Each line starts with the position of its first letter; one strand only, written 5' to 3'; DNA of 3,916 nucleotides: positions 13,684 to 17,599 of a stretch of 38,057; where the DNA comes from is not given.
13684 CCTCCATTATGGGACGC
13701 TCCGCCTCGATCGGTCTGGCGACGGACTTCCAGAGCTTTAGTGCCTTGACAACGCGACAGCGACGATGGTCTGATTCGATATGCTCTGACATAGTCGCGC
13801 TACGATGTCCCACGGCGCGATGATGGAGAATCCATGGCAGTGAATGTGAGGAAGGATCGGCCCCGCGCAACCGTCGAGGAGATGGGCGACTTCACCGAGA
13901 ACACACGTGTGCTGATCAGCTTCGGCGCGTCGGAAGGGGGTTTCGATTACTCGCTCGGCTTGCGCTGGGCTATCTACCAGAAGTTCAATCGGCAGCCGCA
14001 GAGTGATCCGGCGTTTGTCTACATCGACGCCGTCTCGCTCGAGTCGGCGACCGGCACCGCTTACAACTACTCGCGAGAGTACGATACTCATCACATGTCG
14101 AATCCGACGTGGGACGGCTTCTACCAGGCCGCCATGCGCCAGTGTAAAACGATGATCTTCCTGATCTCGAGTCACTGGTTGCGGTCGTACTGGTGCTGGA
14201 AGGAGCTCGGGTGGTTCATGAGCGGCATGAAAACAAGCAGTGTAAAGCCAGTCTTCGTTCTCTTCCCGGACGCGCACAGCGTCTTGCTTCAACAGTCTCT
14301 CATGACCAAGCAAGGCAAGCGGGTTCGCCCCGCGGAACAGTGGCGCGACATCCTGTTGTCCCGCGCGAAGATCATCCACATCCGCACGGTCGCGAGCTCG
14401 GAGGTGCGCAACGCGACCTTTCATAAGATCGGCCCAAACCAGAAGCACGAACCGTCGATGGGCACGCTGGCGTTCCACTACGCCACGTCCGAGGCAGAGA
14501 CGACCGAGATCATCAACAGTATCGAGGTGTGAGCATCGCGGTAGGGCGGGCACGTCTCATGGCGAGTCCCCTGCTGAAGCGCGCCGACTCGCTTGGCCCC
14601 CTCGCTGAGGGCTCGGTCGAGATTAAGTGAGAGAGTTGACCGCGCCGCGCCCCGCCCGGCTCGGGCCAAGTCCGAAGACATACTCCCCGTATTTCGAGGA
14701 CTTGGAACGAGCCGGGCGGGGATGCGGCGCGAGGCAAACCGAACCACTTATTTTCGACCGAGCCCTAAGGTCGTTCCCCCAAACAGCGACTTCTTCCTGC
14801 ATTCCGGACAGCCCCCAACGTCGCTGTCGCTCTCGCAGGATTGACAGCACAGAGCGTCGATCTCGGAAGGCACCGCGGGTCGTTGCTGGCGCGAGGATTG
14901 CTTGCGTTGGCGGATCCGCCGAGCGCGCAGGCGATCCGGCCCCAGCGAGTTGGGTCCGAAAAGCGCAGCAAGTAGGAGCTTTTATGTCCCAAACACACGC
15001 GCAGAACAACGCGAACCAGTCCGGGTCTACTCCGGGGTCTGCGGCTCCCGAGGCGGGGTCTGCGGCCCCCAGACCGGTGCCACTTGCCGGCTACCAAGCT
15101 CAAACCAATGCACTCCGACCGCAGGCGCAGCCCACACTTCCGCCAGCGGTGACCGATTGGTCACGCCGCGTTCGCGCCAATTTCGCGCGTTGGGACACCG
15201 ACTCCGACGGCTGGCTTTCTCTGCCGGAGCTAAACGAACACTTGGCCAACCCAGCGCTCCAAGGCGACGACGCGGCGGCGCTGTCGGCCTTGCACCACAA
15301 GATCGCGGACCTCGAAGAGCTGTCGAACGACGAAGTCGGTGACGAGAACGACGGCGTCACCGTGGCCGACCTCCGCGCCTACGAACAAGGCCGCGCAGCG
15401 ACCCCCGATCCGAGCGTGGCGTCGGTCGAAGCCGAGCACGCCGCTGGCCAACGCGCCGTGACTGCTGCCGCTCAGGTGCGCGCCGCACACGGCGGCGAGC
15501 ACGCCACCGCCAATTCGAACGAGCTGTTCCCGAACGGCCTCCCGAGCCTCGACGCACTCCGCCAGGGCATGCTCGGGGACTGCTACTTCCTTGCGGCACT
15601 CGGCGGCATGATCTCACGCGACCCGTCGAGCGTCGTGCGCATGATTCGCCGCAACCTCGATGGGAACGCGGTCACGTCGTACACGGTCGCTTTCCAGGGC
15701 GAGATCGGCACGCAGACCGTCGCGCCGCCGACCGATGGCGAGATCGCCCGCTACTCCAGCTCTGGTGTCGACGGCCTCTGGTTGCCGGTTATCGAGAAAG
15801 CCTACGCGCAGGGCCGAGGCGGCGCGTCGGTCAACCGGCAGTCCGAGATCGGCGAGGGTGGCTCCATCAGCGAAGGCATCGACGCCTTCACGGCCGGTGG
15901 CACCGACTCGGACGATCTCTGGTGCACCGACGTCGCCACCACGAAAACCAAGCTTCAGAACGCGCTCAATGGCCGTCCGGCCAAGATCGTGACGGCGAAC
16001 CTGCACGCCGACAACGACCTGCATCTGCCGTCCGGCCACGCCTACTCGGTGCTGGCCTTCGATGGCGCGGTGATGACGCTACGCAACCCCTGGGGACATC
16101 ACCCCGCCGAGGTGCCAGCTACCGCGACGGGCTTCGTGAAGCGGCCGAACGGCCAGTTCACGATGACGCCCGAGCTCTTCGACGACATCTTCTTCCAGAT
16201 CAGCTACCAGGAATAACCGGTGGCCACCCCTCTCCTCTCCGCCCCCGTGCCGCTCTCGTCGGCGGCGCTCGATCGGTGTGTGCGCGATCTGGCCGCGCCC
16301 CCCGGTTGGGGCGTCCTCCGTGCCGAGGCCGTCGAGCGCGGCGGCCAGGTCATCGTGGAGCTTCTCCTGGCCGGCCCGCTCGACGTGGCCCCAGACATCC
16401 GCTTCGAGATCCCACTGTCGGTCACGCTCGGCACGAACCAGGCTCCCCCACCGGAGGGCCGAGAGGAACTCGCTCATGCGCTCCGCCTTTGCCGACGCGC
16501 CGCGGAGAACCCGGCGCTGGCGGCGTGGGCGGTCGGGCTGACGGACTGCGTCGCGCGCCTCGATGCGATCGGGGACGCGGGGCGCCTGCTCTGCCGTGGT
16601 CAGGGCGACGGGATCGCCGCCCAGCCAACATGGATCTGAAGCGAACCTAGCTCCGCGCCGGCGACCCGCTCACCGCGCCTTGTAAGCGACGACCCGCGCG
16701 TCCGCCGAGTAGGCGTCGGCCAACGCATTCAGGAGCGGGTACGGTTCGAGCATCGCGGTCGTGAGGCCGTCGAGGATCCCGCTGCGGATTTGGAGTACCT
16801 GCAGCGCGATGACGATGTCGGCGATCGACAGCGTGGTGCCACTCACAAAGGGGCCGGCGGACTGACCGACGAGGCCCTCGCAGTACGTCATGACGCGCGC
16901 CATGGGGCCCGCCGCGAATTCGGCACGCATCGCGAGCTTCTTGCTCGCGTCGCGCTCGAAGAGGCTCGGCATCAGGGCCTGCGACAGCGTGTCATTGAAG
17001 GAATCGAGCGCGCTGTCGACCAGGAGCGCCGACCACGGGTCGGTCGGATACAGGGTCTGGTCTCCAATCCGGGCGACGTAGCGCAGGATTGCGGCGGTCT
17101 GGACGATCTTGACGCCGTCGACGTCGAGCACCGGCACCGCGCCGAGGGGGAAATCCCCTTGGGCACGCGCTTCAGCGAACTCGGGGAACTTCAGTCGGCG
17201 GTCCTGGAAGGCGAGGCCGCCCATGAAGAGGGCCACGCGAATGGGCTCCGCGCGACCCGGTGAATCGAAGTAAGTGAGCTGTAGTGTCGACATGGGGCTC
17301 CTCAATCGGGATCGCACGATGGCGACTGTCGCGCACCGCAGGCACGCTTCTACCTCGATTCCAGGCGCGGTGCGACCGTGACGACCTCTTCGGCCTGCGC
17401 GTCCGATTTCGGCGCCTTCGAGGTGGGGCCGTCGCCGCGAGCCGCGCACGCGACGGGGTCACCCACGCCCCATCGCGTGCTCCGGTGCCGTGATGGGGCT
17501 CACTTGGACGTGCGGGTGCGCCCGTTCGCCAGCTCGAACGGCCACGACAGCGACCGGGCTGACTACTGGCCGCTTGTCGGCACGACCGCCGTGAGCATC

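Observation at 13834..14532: Orphan TIR-domain gene with foreign GC content next to a calpain-like protease: a possible defence or NADase module.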

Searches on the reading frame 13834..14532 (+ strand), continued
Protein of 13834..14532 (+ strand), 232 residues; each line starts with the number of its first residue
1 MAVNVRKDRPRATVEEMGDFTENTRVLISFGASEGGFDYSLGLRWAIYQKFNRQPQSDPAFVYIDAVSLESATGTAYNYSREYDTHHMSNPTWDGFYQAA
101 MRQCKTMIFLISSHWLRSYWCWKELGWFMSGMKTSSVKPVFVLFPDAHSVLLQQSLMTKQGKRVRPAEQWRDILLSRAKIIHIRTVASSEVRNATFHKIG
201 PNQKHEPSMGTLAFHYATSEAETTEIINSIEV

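Call 87: fold_search(model_id=the predicted structure, library=pdb)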
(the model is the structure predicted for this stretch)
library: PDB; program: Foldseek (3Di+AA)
matches with E <= 10: 1018; with E <= 0.001: 0
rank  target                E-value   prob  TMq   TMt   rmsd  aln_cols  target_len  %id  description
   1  7xoz_B                1.6e-03  1.00  0.38  0.52   6.0       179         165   15  Crystal structure of RPPT-TIR (released 2023-11-08)
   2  7dfv_B                3.1e-03  1.00  0.42  0.21   6.0       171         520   18  Cryo-EM structure of plant NLR RPP1 tetramer core part (released 2020-12-16)
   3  7rx1_B                3.8e-03  1.00  0.42  0.55   7.8       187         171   16  Crystal structure of the TIR domain from the grapevine disease resistance protein RUN1 (released 2021-10-13)
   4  7xoz_A                4.5e-03  1.00  0.43  0.57   5.6       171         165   17  Crystal structure of RPPT-TIR (released 2023-11-08)
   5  7rx1_A                5.1e-03  0.99  0.42  0.54   7.8       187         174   16  Crystal structure of the TIR domain from the grapevine disease resistance protein RUN1 (released 2021-10-13)
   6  7vu8                  7.0e-03  1.00  0.44  0.57   6.0       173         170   16  L7-Tir domain with bound ligand (released 2022-06-01)
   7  5teb_A                9.0e-03  1.00  0.42  0.56   6.7       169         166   16  Crystal Structure of the TIR domain from the Arabidopsis Thaliana disease resistance protein RPP1 (released 2017-02-01)
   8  4c6r_A                9.6e-03  0.99  0.42  0.56   5.6       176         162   13  Crystal structure of the TIR domain from the Arabidopsis Thaliana disease resistance protein RPS4 (released 2014-05-28)
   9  7dfv_A                1.1e-02  0.99  0.39  0.20   7.0       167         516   17  Cryo-EM structure of plant NLR RPP1 tetramer core part (released 2020-12-16)
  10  7rts                  1.2e-02  0.99  0.32  0.43   6.5       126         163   17  Crystal structure of the TIR domain from the grapevine disease resistance protein RUN1 without the AE interface (released 2021-10-13)
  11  5teb_H                1.3e-02  0.99  0.39  0.54   7.5       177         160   17  Crystal Structure of the TIR domain from the Arabidopsis Thaliana disease resistance protein RPP1 (released 2017-02-01)
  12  7crc_B                1.4e-02  0.99  0.42  0.10   6.0       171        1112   18  Cryo-EM structure of plant NLR RPP1 tetramer in complex with ATR1 (released 2020-12-16)
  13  5ku7_A                1.5e-02  0.99  0.42  0.55   7.4       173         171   14  Crystal structure of the TIR domain from the Muscadinia rotundifolia disease resistance protein RPV1 (released 2017-02-15)
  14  7xoz_E                1.7e-02  0.98  0.38  0.53   6.8       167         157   17  Crystal structure of RPPT-TIR (released 2023-11-08)
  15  5ku7_B                1.8e-02  0.97  0.37  0.49   8.0       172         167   13  Crystal structure of the TIR domain from the Muscadinia rotundifolia disease resistance protein RPV1 (released 2017-02-15)
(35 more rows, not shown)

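Call 91: search_protein_families(library=ncbifam, proteins=[window:13834-14529:+, L011:4802-5413:+, L011:5425-6273:+, L011:6297-7076:+, L011:7120-7740:+, L011:7968-8474:+, L030:2773-3600:+, P0038], max_evalue=0.01)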
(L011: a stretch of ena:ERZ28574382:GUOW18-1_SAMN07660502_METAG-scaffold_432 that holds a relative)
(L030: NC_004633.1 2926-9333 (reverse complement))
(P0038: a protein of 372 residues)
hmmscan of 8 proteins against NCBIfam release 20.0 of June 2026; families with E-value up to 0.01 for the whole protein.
window:13834-14529:+ (232 aa): 1 family
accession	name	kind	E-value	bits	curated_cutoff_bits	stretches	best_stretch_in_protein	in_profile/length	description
NF040588.1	FxsC_Nterm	equivalog_domain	0.0016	18.4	130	1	86-130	53-97/182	TIR-like protein FxsC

L011:4802-5413:+ (203 aa): 0 families

L011:5425-6273:+ (282 aa): 0 families

L011:6297-7076:+ (259 aa): 0 families

L011:7120-7740:+ (206 aa): 0 families

L011:7968-8474:+ (168 aa): 0 families

L030:2773-3600:+ (276 aa): 0 families

P0038 (372 aa): 0 families

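Call 94: find_related_loci(query=A1, collection=viral_contigs, flank=8000)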
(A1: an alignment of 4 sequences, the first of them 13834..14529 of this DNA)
Query A1 (232 aa) in viral_contigs; peptide patterns used: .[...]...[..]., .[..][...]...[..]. (x = any residue, [..] = any of these).
28 stretches matched a pattern, but none encodes a relative of the query by tblastn (E <= 1e-3).

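Call 95: find_related_loci(query=A4, collection=metagenome_contigs, flank=10000)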
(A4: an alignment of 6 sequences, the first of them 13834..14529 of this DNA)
Query A4 (232 aa) in metagenome_contigs; peptide patterns used: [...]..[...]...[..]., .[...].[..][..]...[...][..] (x = any residue, [..] = any of these).
134 stretches matched a pattern; 1 encode a relative of the query (tblastn E <= 1e-3); 1 distinct loci.
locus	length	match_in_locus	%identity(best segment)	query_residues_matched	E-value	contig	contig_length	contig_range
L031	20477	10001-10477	43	13-163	2e-41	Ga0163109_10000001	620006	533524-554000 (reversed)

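Call 97: search_protein_families(library=pfam, proteins=[L031:9992-10843:+, L031:10911-11231:+, L031:8426-9646:-, L031:7165-8151:-, L031:6292-7155:-, L031:11245-12180:-, L031:12367-13650:-, L031:5569-6243:-, L031:4832-5572:-], max_evalue=0.001)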
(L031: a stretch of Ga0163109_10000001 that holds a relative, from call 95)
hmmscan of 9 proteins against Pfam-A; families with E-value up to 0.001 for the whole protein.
L031:9992-10843:+ (283 aa): 1 family
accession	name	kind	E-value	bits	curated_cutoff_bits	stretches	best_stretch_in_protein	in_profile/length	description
PF13676.11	TIR_2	-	0.00014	22.7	28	1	85-141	36-92/122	TIR domain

L031:10911-11231:+ (106 aa): 0 families

L031:8426-9646:- (406 aa): 2 families
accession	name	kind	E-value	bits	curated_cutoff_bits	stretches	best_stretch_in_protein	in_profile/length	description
PF07690.21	MFS_1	-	1.6e-26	93.5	33.4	2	21-363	1-347/347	Major Facilitator Superfamily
PF05977.19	MFS_3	-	7e-20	71.4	27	1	13-377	7-374/524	Transmembrane secretion effector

L031:7165-8151:- (328 aa): 4 families
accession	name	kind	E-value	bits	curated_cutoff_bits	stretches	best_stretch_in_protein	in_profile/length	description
PF10503.15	Esterase_PHB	-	6.5e-08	32.5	23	1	87-239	3-155/219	Esterase PHB depolymerase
PF02230.22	Abhydrolase_2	-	5.9e-05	23.4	23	1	174-244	101-174/217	Phospholipase/Carboxylesterase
PF01738.24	DLH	-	8.3e-05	22.7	21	1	167-241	85-158/217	Dienelactone hydrolase family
PF00756.26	Esterase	-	0.00047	20.4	22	1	85-214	8-150/251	Putative esterase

L031:6292-7155:- (287 aa): 3 families
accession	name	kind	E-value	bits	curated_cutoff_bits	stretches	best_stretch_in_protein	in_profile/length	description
PF02230.22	Abhydrolase_2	-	4.8e-08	33.5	23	1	114-200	84-173/217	Phospholipase/Carboxylesterase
PF01738.24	DLH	-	1.7e-06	28.2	21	1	118-200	76-160/217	Dienelactone hydrolase family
PF00561.26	Abhydrolase_1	-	0.00023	21.3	25.8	0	133-169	66-102/245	alpha/beta hydrolase fold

L031:11245-12180:- (311 aa): 1 family
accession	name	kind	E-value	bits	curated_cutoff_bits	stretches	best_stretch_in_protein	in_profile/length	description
PF02424.20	ApbE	-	6.7e-89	298.4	25.6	1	1-285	1-264/266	ApbE family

L031:12367-13650:- (427 aa): 3 families
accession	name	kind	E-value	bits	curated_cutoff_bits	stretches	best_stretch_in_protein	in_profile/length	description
PF00175.26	NAD_binding_1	-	2.3e-11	44.7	22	1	283-406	1-107/109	Oxidoreductase NAD-binding domain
PF00111.32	Fer2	-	5.7e-11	42.6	21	1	46-116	9-77/77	2Fe-2S iron-sulfur cluster binding domain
PF00970.30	FAD_binding_6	-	2.8e-10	40.9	21.1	1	205-272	44-97/99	Oxidoreductase FAD-binding domain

L031:5569-6243:- (224 aa): 0 families

L031:4832-5572:- (246 aa): 0 families

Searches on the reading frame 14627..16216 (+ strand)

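Call 3: search_protein_families(library=pfam, proteins=[window:14627-16216:+], max_evalue=0.1)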
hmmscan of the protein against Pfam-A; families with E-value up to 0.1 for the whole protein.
window:14627-16216:+ (529 aa): 1 family
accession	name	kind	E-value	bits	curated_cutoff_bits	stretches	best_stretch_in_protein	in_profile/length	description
PF00648.27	Peptidase_C2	-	4.4e-13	49.4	23.8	1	297-491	37-244/297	Calpain family cysteine protease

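Call 4: search_protein_families(library=padloc, proteins=[window:14627-16216:+], max_evalue=0.1)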
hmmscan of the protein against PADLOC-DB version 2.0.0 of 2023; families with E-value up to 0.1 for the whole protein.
window:14627-16216:+ (529 aa): 0 families

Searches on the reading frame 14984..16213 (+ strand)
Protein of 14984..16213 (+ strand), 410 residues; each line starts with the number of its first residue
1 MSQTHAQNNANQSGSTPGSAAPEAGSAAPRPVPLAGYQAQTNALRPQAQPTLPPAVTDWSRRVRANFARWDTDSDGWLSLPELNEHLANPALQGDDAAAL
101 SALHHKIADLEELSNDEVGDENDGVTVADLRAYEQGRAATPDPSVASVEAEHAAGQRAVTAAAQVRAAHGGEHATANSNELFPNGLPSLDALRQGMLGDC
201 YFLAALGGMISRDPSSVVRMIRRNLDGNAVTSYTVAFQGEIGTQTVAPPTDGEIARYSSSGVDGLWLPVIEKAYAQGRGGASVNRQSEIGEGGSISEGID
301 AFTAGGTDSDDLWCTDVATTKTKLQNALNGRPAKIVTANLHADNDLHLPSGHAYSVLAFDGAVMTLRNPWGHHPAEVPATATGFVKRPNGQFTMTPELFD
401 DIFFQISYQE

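Call 44: find_homologous_proteins(query=window:14984-16213:+, max_evalue=1e-10)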
Query window:14984-16213:+ (410 aa): 74 proteins with E <= 1e-10 among 8000 candidates.
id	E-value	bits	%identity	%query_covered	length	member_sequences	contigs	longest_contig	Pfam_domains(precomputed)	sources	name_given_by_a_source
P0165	2.4e-272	921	100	100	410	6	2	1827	PF00648.28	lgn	-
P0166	2.3e-188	644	72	100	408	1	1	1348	PF00648.28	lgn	-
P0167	1.0e-157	543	89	65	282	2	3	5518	PF00648.28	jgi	jgi:Calpain family cysteine protease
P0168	1.0e-128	448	53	99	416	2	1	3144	PF00648.28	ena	-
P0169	2.3e-128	447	53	100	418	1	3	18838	PF00648.28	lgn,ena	-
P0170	1.0e-127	445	58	91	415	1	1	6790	PF00648.28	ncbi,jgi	ncbi:MAG: hypothetical protein ACI9OJ_002170 [Myxococcota bacterium]|jgi:hypothetical protein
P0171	4.8e-126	439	53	92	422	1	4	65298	PF00648.28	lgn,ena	-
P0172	1.5e-121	424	54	91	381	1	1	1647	PF00648.28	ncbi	-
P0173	2.0e-109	384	51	92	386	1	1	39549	PF00648.28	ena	-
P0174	3.2e-106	374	46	100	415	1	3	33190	PF00648.28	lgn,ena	-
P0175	9.6e-96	339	48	91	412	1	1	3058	PF00648.28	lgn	-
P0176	4.8e-95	337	47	98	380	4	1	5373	PF00648.28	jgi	-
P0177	9.0e-94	333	48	95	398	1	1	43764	PF00648.28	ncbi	-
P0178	3.9e-93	331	47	90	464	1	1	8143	PF00648.28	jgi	jgi:hypothetical protein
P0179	9.5e-93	329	47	95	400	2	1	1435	PF00648.28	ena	-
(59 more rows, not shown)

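Call 45: find_encoding_contigs(protein=P0167, flank=8000, max_places=3)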
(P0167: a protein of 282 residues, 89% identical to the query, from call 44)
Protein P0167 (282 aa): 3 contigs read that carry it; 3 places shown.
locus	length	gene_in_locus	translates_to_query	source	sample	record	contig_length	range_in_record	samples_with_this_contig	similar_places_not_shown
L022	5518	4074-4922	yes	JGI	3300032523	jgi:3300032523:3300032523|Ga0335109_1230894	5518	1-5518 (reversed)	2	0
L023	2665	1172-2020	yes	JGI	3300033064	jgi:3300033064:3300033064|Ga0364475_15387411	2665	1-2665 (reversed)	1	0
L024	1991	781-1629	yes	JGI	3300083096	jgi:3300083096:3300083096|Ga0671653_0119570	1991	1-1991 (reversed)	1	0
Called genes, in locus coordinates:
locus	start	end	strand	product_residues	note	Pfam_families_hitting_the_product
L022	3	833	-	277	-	?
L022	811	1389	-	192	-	PF04542:Sigma70_r2, PF22029:PhyR_sigma2 (faint), PF08281:Sigma70_r4_2, PF04545:Sigma70_r4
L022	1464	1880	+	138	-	PF12833:HTH_18, PF00165:HTH_AraC (weak)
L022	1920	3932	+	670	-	PF01541:GIY-YIG, PF27096:UvrC_M, PF02151:UVR, PF22920:UvrC_RNaseH, PF08459:UvrC_RNaseH_dom, PF00633:HHH (faint), PF12826:HHH_2 (faint), PF14520:HHH_5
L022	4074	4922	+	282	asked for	PF00648:Peptidase_C2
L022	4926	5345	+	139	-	-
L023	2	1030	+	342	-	?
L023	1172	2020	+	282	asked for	PF00648:Peptidase_C2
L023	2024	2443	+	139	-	-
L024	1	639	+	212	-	?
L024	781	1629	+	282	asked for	PF00648:Peptidase_C2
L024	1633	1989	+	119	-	?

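Call 46: find_encoding_contigs(protein=P0170, flank=8000, max_places=2)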
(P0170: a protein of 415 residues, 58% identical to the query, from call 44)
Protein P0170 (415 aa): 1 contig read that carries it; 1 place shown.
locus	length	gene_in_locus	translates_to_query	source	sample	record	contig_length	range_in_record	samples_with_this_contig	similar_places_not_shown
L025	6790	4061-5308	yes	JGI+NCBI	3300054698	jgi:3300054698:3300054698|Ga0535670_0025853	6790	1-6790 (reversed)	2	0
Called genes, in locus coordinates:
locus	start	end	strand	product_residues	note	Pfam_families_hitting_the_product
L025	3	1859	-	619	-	?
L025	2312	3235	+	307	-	-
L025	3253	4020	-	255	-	-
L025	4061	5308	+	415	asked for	PF00648:Peptidase_C2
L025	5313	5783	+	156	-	-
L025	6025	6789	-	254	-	?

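Call 47: find_encoding_contigs(protein=P0171, flank=8000, max_places=2)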
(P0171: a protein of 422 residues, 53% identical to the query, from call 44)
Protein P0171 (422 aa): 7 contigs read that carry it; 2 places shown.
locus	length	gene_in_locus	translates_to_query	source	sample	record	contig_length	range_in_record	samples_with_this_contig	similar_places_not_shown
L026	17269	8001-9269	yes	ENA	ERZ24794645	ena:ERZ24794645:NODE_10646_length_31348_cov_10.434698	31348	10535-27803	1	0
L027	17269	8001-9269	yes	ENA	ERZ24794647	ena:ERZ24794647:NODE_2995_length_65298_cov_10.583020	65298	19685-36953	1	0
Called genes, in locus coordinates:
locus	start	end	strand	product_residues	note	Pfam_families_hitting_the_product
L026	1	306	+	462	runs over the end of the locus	PF01474:DAHP_synth_2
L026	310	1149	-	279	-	PF13560:HTH_31, PF01381:HTH_3, PF12844:HTH_19 (weak), PF13443:HTH_26 (weak), PF01202:SKI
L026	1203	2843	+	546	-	PF00378:ECH_1, PF16113:ECH_2 (weak)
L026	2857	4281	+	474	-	PF05138:PaaA_PaaC (faint)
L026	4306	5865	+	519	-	PF00171:Aldedh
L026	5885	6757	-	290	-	PF13646:HEAT_2, PF03130:HEAT_PBS (faint)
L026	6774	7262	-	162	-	PF04280:Tim44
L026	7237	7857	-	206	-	-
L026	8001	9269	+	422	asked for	PF00648:Peptidase_C2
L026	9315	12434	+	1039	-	PF00526:Dicty_CTDC (weak)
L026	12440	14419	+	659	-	PF00526:Dicty_CTDC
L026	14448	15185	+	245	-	PF02698:DUF218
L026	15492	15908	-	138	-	PF13801:Metal_resist, PF07813:LTXXQ (weak)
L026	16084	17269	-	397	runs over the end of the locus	PF00069:Pkinase, PF01636:APH (faint), PF03109:ABC1 (faint), PF07714:PK_Tyr_Ser-Thr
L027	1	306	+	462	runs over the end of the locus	PF01474:DAHP_synth_2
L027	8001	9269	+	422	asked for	PF00648:Peptidase_C2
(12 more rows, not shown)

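Call 48: find_encoding_contigs(protein=P0173, flank=8000, max_places=2)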
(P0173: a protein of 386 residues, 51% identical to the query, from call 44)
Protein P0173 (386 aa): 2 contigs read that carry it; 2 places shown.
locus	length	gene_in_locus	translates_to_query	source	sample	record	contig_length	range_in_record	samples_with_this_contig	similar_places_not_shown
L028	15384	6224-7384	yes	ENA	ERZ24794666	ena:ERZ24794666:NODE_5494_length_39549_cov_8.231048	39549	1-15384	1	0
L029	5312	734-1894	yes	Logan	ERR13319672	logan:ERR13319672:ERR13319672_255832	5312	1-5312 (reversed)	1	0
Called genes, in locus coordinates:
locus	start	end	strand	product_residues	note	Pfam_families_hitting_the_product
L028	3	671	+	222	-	?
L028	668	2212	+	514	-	PF00656:Peptidase_C14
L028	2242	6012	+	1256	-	PF11617:Cu-binding_MopE (faint)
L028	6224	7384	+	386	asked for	PF00648:Peptidase_C2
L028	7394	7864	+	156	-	-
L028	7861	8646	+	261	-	-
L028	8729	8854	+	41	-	-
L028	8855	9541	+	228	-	PF02586:SRAP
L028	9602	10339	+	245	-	PF00535:Glycos_transf_2, PF13641:Glyco_tranf_2_3 (weak)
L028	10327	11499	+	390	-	PF13439:Glyco_transf_4, PF13579:Glyco_trans_4_4, PF00534:Glycos_transf_1, PF13692:Glyco_trans_1_4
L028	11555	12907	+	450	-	PF04851:ResIII, PF00270:DEAD, PF00271:Helicase_C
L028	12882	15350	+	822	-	PF00488:MutS_V, PF01713:Smr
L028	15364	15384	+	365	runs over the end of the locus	PF04055:Radical_SAM, PF13186:SPASM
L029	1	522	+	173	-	?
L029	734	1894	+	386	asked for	PF00648:Peptidase_C2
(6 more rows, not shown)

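Call 91: search_protein_families(library=ncbifam, proteins=[window:14984-16213:+], max_evalue=0.01)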
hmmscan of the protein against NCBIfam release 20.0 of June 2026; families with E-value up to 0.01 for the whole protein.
window:14984-16213:+ (410 aa): 0 families

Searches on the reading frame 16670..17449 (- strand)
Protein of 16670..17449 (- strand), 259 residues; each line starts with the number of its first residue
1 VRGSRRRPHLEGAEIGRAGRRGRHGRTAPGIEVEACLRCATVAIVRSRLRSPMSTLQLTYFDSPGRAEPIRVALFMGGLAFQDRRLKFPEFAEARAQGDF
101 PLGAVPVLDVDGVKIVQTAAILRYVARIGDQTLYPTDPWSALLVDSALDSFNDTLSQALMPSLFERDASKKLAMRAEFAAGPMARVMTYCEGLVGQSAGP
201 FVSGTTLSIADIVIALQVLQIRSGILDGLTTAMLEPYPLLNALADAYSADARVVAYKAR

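Call 3: search_protein_families(library=pfam, proteins=[window:16670-17449:-], max_evalue=0.1)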
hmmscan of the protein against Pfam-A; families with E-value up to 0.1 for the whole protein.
window:16670-17449:- (259 aa): 4 families
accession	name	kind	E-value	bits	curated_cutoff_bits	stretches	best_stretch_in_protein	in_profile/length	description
PF02798.26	GST_N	-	3.6e-10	40.4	20.9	1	57-127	2-76/76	Glutathione S-transferase, N-terminal domain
PF14497.11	GST_C_3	-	5.2e-10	39.9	21.6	1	156-258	4-102/104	Glutathione S-transferase, C-terminal domain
PF13409.12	GST_N_2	-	0.0097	16.9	25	1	70-127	8-69/70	Glutathione S-transferase, N-terminal domain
PF13417.12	GST_N_3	-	0.033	15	22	0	89-127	33-69/75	Glutathione S-transferase, N-terminal domain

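Call 75: search_protein_families(library=padloc, proteins=[window:16670-17449:-], max_evalue=0.001)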
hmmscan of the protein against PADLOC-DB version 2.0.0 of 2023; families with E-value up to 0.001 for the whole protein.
window:16670-17449:- (259 aa): 0 families
